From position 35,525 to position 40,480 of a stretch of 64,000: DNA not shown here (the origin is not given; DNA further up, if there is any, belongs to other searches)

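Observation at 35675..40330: Lipoprotein of 1551 aa dominated by polyglycine and GGxGG repeats with IPT/TIG modules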

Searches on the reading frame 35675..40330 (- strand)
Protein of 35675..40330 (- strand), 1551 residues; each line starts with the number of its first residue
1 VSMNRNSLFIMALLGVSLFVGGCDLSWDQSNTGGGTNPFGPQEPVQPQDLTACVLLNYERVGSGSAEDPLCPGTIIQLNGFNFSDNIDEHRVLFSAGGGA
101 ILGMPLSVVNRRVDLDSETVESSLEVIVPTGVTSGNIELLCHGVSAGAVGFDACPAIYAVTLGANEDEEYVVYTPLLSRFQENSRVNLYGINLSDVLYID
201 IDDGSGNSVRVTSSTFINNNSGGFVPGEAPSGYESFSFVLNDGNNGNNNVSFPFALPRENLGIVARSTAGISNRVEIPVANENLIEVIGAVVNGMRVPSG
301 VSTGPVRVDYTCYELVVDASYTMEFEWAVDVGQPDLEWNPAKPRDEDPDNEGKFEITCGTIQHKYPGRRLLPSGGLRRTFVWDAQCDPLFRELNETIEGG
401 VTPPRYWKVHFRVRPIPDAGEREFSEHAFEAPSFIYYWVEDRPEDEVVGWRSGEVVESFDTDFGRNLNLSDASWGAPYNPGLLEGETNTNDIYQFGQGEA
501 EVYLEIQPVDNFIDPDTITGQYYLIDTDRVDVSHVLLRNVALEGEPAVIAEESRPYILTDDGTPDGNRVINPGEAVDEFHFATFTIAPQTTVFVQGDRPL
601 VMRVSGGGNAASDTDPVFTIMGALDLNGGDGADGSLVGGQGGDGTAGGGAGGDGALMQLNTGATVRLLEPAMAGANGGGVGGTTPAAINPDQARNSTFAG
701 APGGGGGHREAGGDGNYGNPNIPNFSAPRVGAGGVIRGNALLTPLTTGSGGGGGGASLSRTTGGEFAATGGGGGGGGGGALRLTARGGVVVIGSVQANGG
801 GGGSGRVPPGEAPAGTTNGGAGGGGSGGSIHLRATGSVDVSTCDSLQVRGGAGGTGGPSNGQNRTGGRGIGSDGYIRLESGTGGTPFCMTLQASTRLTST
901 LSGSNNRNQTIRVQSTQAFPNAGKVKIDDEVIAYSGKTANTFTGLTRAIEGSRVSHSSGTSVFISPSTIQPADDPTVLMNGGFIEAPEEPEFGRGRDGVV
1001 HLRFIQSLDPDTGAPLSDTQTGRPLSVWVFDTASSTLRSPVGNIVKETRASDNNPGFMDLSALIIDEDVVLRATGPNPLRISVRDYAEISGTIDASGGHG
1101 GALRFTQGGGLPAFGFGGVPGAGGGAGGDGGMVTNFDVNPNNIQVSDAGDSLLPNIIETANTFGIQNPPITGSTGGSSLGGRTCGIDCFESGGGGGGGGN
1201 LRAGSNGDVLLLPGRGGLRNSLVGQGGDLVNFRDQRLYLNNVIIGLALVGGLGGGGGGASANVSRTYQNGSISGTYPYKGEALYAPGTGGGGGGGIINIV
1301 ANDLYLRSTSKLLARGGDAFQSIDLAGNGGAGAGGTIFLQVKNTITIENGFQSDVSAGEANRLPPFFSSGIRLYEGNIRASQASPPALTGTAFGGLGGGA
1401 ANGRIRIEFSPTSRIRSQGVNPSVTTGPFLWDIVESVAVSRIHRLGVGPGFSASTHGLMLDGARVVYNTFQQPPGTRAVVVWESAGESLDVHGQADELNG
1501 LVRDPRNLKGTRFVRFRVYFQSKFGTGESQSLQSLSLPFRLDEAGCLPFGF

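Call 3: search_protein_families(library=pfam, proteins=[window:35675-40330:-], max_evalue=1)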
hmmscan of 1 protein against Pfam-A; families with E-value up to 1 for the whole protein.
window:35675-40330:- (1551 aa): 0 families

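Call 4: search_protein_families(library=ncbifam, proteins=[window:35675-40330:-], max_evalue=1)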
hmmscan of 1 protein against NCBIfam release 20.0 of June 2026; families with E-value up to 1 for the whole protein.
window:35675-40330:- (1551 aa): 0 families

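Call 9: find_homologous_proteins(query=window:35675-40330:-, max_evalue=0.001)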
Query window:35675-40330:- (1551 aa): 10 proteins with E <= 0.001 among 8000 candidates.
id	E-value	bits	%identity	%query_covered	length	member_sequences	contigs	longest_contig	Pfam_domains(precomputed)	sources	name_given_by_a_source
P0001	0.0e+0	3265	93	100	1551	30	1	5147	-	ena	-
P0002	0.0e+0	2731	78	100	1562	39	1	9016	-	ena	-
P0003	0.0e+0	2685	77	100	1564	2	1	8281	-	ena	-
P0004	0.0e+0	2639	77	100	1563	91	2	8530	-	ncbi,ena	-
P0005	0.0e+0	1522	50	100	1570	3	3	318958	-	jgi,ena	-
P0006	2.0e-272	926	40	57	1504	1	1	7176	-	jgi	jgi:hypothetical protein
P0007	1.9e-266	906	44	72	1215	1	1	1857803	-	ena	-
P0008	1.3e-252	860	39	95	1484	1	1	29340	-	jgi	jgi:hypothetical protein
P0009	1.4e-226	774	41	23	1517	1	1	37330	-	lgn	-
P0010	9.2e-44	168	26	36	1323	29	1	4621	-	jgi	jgi:hypothetical protein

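Call 13: find_related_loci(query=A1, collection=genome_contigs, flank=10000)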
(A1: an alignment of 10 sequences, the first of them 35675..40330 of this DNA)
Query A1 (1551 aa) in genome_contigs; peptide patterns used: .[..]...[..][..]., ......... (x = any residue, [..] = any of these).
600 stretches matched a pattern (row limit reached: there are more); 2 encode a relative of the query (tblastn E <= 1e-3); 2 distinct loci.
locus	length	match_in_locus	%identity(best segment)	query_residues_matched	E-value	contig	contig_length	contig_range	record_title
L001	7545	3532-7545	78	1-1326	0e+0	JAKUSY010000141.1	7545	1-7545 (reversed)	MAG: Planctomycetota bacterium isolate ALOHA_A2.5_93 A2.5-Planctomycetota-2_141, whole genome shotgun sequence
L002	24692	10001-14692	78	1-1551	0e+0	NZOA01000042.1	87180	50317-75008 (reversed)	MAG: Planctomycetota bacterium isolate EAC72 16472, whole genome shotgun sequence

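Call 25: find_encoding_contigs(protein=P0005, flank=10000, max_places=2)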
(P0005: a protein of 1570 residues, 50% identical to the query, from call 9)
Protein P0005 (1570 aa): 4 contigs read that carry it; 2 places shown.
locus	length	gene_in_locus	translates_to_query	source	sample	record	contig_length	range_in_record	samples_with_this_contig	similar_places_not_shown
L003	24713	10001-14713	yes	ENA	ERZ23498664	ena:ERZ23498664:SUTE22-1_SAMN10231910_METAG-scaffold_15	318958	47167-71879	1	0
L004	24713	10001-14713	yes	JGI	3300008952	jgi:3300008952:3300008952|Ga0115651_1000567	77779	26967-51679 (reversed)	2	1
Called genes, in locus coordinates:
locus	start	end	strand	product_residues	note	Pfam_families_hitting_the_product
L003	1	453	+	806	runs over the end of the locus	-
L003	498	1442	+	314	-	PF00158:Sigma54_activat, PF14532:Sigma54_activ_2, PF25601:AAA_lid_14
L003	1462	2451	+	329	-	PF00072:Response_reg, PF13487:HD_5, PF01966:HD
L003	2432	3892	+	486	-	PF00158:Sigma54_activat, PF14532:Sigma54_activ_2, PF07728:AAA_5, PF25601:AAA_lid_14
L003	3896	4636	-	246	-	PF16694:Cytochrome_P460 (faint)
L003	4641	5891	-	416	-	PF04389:Peptidase_M28, PF01546:Peptidase_M20, PF05343:Peptidase_M42 (weak), PF07687:M20_dimer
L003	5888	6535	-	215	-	-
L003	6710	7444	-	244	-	PF03853:YjeF_N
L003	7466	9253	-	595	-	PF13243:SQHop_cyclase_C (weak)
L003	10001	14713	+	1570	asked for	-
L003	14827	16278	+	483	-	PF08757:CotH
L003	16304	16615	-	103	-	PF00448:SRP54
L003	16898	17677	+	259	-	-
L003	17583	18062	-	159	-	PF01029:NusB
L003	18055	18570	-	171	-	PF00885:DMRL_synthase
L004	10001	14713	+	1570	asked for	-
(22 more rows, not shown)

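Call 26: find_encoding_contigs(protein=P0009, flank=10000, max_places=2)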
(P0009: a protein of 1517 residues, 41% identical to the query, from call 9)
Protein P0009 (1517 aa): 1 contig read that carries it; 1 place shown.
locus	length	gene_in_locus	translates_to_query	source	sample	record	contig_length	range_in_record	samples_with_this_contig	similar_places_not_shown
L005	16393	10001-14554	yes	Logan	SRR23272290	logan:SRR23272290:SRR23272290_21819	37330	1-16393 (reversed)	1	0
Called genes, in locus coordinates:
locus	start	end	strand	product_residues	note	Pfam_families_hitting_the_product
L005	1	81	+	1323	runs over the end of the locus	PF02463:SMC_N, PF13175:AAA_15, PF13304:AAA_21, PF13476:AAA_23, PF06470:SMC_hinge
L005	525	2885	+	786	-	-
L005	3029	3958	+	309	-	PF00158:Sigma54_activat, PF14532:Sigma54_activ_2, PF25601:AAA_lid_14 (faint)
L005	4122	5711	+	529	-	PF00004:AAA (faint), PF00158:Sigma54_activat, PF14532:Sigma54_activ_2, PF07728:AAA_5, PF25601:AAA_lid_14, PF02954:HTH_8 (weak)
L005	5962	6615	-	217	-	-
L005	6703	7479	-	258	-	PF03853:YjeF_N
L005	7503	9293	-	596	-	PF13243:SQHop_cyclase_C (weak)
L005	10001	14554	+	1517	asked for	-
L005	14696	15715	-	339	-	PF02881:SRP54_N (weak), PF13245:AAA_19 (weak), PF13604:AAA_30, PF00448:SRP54, PF13401:AAA_22 (weak)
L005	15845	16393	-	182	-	?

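Call 27: find_encoding_contigs(protein=P0008, flank=10000, max_places=2)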
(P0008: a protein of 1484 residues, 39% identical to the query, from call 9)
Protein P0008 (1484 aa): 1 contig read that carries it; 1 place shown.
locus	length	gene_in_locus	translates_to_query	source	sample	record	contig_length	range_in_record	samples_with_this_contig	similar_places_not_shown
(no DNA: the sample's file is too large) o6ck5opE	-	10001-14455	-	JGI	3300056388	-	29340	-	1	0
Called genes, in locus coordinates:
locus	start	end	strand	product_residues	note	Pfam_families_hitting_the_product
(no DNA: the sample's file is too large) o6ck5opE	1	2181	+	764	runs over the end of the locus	-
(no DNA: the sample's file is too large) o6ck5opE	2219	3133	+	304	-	PF00158:Sigma54_activat, PF14532:Sigma54_activ_2, PF25601:AAA_lid_14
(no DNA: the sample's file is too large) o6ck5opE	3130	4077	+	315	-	PF00072:Response_reg, PF13487:HD_5, PF01966:HD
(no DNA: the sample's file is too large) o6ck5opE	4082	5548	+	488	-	PF00072:Response_reg (faint), PF00158:Sigma54_activat, PF14532:Sigma54_activ_2, PF07724:AAA_2 (faint), PF07728:AAA_5, PF25601:AAA_lid_14, PF02954:HTH_8 (weak)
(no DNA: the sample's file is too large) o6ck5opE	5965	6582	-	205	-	-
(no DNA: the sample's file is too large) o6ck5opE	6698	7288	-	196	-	PF03853:YjeF_N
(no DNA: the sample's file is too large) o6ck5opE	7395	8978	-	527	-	PF13243:SQHop_cyclase_C (weak)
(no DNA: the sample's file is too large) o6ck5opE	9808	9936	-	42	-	-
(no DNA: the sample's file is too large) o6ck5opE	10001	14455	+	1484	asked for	-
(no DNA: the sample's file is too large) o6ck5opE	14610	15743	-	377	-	PF13191:AAA_16 (weak), PF00448:SRP54, PF13604:AAA_30 (weak)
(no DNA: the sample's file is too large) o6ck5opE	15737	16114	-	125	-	?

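Call 61: search_protein_families(library=pfam, proteins=[P0010], max_evalue=0.1)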
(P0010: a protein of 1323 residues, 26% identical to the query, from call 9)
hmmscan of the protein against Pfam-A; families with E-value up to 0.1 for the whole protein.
P0010 (1323 aa): 0 families

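Call 66: list_cluster_members(proteins=[P0004, P0012, window:35675-40330:-])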
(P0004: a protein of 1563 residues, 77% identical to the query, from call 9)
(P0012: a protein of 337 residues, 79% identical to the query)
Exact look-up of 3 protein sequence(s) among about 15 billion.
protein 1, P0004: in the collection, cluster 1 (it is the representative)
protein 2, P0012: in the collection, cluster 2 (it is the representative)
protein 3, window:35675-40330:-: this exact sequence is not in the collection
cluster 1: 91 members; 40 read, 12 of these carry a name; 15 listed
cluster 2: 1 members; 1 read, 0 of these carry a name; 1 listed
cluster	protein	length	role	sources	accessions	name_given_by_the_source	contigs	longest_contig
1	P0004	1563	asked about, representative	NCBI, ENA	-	-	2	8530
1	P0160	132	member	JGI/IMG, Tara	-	hypothetical protein | strand:+ start:1006 stop:1404 length:399 start_codon:yes stop_codon:yes gene_type:complete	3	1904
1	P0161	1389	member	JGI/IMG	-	hypothetical protein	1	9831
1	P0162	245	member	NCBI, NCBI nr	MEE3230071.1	MAG: hypothetical protein VX272_03455, partial [Planctomycetota bacterium] | hypothetical protein [Planctomycetota bacterium]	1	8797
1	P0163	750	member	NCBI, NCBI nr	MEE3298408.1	MAG: hypothetical protein VX250_13565, partial [Planctomycetota bacterium] | hypothetical protein [Planctomycetota bacterium]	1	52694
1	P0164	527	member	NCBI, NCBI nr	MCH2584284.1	MAG: hypothetical protein MK138_05905, partial [Planctomycetes bacterium] | hypothetical protein [Planctomycetota bacterium]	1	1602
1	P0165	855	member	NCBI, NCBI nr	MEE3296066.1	MAG: hypothetical protein VX250_01590, partial [Planctomycetota bacterium] | hypothetical protein [Planctomycetota bacterium]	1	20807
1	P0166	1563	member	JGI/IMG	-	hypothetical protein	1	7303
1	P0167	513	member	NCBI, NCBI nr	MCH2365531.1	MAG: hypothetical protein MK479_13270, partial [Planctomycetes bacterium] | hypothetical protein [Planctomycetota bacterium]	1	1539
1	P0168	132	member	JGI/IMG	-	hypothetical protein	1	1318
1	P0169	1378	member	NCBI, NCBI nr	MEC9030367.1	MAG: hypothetical protein VYB15_00655, partial [Planctomycetota bacterium] | hypothetical protein [Planctomycetota bacterium]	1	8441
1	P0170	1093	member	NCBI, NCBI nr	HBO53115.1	MAG TPA: hypothetical protein DD471_14100, partial [Planctomycetes bacterium] | hypothetical protein [Planctomycetota bacterium]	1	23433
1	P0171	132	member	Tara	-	strand:- start:218 stop:616 length:399 start_codon:yes stop_codon:yes gene_type:complete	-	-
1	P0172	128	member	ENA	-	-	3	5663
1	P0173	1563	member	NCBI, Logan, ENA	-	-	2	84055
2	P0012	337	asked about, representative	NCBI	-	-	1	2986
